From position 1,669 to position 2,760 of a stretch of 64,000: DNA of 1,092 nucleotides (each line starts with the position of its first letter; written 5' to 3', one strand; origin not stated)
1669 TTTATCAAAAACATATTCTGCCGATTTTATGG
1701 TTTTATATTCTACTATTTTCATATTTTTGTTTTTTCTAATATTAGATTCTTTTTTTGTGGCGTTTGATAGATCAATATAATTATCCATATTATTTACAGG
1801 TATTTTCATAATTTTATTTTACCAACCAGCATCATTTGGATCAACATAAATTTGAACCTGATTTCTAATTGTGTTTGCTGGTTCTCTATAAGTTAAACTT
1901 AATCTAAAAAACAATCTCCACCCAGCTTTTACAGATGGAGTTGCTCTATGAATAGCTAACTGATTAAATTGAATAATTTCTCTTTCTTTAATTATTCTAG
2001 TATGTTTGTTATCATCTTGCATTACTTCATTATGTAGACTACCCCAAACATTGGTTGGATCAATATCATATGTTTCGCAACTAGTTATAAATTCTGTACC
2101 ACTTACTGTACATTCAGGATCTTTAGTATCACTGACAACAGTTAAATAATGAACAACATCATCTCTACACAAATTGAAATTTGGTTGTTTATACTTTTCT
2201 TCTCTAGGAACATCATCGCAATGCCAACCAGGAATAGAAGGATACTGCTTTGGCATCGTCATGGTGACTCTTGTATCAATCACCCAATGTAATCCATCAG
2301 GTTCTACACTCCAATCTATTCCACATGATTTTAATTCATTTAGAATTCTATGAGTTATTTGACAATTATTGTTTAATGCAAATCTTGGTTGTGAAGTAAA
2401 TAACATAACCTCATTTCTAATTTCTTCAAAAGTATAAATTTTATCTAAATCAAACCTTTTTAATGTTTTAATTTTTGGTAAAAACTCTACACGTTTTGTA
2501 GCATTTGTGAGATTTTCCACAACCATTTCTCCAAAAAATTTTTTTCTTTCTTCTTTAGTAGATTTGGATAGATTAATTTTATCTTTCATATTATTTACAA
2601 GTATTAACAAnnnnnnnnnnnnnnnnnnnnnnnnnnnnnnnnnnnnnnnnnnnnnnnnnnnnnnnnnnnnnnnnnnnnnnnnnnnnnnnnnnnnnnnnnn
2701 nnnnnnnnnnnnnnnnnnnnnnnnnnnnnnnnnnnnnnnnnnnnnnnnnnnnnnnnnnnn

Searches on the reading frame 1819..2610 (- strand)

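Call 72: search_protein_families(library=phrogs, proteins=[window:1819-2610:-], max_evalue=0.0001)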
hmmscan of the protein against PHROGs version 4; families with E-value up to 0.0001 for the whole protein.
window:1819-2610:- (263 aa): 2 families
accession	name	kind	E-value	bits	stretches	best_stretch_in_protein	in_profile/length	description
phrog_1843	-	unknown function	7.2e-33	115.2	1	59-263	23-222/222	-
phrog_23363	-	unknown function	4.9e-06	27.5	1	205-263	12-73/73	-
